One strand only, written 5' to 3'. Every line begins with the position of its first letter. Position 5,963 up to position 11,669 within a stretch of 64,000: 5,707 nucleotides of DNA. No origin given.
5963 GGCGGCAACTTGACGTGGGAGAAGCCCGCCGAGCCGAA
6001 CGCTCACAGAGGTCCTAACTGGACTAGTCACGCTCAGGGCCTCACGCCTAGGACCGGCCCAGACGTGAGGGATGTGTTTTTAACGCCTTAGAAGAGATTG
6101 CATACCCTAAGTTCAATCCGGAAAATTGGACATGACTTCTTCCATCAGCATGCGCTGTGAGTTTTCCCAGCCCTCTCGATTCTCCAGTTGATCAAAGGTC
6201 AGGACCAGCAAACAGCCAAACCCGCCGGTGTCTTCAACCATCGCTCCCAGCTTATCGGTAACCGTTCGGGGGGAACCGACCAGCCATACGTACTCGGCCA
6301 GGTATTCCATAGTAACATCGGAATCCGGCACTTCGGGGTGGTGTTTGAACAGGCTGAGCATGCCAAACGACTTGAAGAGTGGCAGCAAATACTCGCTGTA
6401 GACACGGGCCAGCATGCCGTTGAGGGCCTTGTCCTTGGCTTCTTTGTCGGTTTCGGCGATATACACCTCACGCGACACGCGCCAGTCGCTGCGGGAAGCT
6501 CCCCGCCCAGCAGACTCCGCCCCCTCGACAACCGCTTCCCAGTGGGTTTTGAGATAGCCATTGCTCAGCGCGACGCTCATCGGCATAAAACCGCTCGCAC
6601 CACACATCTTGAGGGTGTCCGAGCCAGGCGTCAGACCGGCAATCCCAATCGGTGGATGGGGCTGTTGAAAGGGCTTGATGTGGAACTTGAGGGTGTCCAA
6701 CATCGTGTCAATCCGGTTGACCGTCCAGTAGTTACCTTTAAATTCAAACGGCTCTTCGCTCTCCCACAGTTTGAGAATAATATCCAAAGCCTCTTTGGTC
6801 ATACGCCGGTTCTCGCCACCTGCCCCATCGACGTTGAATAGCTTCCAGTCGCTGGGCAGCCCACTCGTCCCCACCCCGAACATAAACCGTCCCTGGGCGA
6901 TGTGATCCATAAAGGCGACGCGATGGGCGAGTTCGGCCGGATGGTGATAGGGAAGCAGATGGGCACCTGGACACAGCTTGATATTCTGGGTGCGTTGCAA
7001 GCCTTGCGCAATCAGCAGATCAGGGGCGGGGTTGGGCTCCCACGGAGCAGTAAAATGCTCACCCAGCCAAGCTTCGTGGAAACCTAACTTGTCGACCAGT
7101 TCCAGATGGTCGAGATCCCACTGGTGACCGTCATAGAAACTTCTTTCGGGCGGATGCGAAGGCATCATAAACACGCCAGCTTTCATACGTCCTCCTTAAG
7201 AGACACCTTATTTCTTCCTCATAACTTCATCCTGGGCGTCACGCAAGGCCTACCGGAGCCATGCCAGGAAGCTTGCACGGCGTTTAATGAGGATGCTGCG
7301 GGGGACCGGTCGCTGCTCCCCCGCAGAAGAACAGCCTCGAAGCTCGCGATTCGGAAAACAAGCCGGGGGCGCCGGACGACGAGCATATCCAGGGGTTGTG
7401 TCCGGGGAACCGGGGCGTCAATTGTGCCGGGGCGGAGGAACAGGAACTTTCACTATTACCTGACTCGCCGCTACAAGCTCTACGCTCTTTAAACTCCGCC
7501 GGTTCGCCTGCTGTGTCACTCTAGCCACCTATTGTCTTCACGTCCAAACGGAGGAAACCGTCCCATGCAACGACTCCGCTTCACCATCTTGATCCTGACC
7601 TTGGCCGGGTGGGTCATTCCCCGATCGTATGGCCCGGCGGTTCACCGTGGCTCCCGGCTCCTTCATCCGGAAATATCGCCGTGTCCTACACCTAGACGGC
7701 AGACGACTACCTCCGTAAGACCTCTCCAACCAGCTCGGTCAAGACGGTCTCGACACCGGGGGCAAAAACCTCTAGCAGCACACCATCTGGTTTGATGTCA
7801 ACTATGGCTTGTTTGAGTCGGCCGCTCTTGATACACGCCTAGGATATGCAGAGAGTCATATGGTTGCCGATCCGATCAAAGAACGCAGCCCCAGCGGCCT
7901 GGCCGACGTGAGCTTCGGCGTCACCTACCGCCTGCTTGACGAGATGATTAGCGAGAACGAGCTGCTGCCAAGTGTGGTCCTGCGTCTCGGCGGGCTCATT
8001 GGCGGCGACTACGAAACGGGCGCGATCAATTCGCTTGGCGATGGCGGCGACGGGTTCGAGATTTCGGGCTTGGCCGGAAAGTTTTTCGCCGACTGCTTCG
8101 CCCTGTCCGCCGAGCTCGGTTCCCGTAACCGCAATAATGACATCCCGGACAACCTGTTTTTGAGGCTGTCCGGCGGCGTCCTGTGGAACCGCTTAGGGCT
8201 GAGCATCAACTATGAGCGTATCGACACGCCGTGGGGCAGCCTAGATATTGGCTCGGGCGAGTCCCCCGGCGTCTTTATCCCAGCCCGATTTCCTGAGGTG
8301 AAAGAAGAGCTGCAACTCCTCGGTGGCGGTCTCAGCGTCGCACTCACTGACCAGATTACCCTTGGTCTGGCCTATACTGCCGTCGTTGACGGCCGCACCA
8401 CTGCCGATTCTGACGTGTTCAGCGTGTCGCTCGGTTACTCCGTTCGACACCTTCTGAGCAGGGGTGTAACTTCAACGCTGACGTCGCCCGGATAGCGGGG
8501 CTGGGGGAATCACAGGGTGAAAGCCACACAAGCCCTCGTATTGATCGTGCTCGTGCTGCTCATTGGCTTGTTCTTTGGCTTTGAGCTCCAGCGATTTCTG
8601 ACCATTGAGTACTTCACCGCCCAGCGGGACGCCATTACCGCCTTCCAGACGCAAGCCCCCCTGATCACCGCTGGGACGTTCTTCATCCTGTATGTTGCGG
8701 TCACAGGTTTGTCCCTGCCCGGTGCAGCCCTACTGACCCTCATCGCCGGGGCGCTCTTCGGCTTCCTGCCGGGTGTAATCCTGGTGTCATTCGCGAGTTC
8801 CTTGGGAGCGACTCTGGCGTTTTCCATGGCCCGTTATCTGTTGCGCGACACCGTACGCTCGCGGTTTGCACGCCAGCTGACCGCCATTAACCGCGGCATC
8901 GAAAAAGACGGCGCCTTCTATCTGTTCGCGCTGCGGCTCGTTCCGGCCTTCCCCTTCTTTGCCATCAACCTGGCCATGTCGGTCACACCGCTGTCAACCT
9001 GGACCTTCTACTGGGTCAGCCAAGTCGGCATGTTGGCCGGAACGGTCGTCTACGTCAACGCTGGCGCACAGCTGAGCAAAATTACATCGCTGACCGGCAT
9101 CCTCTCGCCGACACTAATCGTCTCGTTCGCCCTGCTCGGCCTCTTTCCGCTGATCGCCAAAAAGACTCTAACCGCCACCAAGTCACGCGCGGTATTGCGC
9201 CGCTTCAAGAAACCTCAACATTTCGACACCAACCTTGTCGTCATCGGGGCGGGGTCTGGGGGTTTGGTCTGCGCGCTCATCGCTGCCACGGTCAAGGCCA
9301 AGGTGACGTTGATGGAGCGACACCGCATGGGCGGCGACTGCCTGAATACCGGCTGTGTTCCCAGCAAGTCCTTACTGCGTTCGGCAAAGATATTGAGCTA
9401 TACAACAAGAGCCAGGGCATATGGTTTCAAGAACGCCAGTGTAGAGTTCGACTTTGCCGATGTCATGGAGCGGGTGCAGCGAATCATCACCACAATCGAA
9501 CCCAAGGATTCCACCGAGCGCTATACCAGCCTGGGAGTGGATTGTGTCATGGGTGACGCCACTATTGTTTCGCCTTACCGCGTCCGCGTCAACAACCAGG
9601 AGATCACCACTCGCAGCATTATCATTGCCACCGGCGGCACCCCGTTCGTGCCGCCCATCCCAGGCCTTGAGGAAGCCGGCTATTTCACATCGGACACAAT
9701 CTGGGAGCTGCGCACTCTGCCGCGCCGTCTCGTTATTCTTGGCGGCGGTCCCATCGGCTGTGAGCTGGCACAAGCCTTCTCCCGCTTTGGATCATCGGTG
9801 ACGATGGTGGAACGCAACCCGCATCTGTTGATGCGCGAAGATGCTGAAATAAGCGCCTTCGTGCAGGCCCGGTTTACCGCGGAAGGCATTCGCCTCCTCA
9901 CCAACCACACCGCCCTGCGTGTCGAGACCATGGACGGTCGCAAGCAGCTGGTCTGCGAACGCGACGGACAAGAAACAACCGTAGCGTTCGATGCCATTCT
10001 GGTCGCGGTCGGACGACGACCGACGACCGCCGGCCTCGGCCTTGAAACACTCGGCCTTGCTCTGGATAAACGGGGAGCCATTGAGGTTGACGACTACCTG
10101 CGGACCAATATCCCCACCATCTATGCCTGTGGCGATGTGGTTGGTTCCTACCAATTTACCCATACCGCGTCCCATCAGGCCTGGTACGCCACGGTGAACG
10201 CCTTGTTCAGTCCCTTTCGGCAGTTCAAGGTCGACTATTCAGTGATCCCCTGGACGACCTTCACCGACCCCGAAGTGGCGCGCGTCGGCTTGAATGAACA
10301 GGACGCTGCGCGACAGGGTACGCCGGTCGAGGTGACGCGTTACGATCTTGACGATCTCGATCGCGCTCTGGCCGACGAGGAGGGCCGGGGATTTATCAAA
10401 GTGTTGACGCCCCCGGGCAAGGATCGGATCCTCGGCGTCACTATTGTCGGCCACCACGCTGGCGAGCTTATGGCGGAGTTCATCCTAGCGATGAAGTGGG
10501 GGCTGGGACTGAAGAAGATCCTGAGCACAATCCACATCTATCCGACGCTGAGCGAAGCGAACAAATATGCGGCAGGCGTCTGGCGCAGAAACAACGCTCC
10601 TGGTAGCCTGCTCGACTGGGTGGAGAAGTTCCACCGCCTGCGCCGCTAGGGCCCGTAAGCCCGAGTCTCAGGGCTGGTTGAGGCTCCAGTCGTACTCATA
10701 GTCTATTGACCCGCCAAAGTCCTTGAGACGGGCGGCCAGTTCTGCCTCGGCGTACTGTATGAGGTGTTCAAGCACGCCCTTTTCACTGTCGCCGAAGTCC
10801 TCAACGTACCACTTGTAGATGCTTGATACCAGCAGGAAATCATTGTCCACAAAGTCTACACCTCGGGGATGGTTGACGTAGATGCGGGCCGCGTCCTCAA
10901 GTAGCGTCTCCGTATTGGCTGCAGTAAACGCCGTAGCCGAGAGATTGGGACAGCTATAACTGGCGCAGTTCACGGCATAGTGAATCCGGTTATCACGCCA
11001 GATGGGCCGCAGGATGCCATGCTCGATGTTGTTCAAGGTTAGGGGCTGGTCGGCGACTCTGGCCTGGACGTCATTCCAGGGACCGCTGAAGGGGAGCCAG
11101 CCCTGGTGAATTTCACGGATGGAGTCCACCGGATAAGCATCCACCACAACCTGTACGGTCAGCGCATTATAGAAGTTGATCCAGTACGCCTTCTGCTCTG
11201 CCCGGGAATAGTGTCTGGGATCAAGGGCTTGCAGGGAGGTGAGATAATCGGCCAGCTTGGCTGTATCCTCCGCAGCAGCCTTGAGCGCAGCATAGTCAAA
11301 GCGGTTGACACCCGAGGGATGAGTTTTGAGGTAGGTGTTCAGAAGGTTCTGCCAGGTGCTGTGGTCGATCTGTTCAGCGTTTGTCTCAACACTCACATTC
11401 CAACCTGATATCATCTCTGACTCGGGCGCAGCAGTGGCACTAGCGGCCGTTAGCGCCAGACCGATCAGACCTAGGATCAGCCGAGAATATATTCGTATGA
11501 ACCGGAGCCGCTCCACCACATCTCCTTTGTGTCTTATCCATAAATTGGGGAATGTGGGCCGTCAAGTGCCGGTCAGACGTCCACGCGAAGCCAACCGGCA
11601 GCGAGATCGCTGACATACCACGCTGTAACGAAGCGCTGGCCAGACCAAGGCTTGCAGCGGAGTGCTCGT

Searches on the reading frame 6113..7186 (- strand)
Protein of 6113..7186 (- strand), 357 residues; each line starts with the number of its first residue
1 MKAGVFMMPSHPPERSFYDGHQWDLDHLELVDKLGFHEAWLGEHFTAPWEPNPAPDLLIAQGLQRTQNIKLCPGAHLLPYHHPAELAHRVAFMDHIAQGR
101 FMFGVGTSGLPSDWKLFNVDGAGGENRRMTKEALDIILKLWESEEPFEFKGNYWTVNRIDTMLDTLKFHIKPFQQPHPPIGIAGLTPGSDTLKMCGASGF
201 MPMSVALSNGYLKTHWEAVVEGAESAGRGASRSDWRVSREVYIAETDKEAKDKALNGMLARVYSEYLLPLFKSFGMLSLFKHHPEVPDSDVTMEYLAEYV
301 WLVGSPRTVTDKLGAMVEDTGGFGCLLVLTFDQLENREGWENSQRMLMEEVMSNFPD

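Call 42: search_protein_families(library=pfam, proteins=[window:6113-7186:-], max_evalue=0.01)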
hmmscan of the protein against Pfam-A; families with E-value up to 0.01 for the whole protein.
window:6113-7186:- (357 aa): 1 family
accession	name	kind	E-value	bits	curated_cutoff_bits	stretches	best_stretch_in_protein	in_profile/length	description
PF00296.26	Bac_luciferase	-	2e-39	136.3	27.9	1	21-321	22-311/314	Luciferase-like monooxygenase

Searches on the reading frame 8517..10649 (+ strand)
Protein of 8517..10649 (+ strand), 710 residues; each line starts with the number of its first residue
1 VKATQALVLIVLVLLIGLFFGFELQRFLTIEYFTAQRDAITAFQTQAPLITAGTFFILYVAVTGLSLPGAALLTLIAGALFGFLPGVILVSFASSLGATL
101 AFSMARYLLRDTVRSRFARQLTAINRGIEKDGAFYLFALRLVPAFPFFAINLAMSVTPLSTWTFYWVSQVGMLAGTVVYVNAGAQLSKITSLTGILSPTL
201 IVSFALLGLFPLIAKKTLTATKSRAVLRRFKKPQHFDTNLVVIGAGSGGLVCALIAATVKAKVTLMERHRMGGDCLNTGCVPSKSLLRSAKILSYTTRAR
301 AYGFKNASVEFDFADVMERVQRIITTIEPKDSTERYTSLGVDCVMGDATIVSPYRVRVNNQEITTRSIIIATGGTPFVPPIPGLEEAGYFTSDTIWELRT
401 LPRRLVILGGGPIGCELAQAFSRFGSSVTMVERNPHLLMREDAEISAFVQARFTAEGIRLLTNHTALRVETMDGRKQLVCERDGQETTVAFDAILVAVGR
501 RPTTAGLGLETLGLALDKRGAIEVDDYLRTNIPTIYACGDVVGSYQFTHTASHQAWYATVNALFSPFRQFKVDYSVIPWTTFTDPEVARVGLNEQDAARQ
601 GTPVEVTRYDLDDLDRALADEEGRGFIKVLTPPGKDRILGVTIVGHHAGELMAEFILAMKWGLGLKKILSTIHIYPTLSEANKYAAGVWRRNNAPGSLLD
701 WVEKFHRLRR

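Call 66: search_protein_families(library=pfam, proteins=[window:8517-10649:+], max_evalue=0.0001)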
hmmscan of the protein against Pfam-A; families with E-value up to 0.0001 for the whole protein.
window:8517-10649:+ (710 aa): 13 families
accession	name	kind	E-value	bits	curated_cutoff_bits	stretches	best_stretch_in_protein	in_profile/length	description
PF07992.20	Pyr_redox_2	-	5.1e-71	239.9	26.1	1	239-555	2-291/291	Pyridine nucleotide-disulphide oxidoreductase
PF02852.28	Pyr_redox_dim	-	4.3e-31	107.8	25.3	1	577-685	1-109/110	Pyridine nucleotide-disulphide oxidoreductase, dimerisation domain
PF00070.33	Pyr_redox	-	3.5e-25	88.8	22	1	404-474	1-71/82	Pyridine nucleotide-disulphide oxidoreductase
PF09335.16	VTT_dom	-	5.4e-20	72.5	33.9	1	68-184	2-122/123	VTT domain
PF13738.12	Pyr_redox_3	-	1.5e-14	54.4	30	1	354-539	114-305/305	Pyridine nucleotide-disulphide oxidoreductase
PF03486.20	HI0933_like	-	1.8e-09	37.9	50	0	239-272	2-35/244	HI0933-like protein Rossmann domain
PF01134.28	GIDA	-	1.2e-07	31.6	22.1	0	240-287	2-47/391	Glucose inhibited division protein A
PF13450.12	NAD_binding_8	-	2.8e-07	31.1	21.9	0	242-275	1-35/68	NAD(P)-binding Rossmann-like domain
PF01266.30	DAO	-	1.1e-06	28.9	27.9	0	240-272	2-35/353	FAD dependent oxidoreductase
PF12831.13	FAD_oxidored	-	6.4e-06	26.2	27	0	240-273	2-35/416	FAD dependent oxidoreductase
PF02826.25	2-Hacid_dh_C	-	1.4e-05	25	25.1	0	403-471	37-105/178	D-isomer specific 2-hydroxyacid dehydrogenase, NAD binding domain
PF01262.27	AlaDh_PNT_C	-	4.8e-05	23.3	23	0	402-444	28-70/214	Alanine dehydrogenase/PNT, C-terminal domain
PF02737.24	3HCDH_N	-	5.7e-05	23.5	22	0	406-457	3-54/180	3-hydroxyacyl-CoA dehydrogenase, NAD binding domain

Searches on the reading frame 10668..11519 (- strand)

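Call 66: search_protein_families(library=pfam, proteins=[window:10668-11519:-], max_evalue=0.0001)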
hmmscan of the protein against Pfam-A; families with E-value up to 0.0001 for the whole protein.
window:10668-11519:- (283 aa): 1 family
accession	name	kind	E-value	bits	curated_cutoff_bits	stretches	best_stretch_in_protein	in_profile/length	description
PF04784.19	DUF547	-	1.5e-24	86.8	27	1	102-215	2-125/125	Protein of unknown function, DUF547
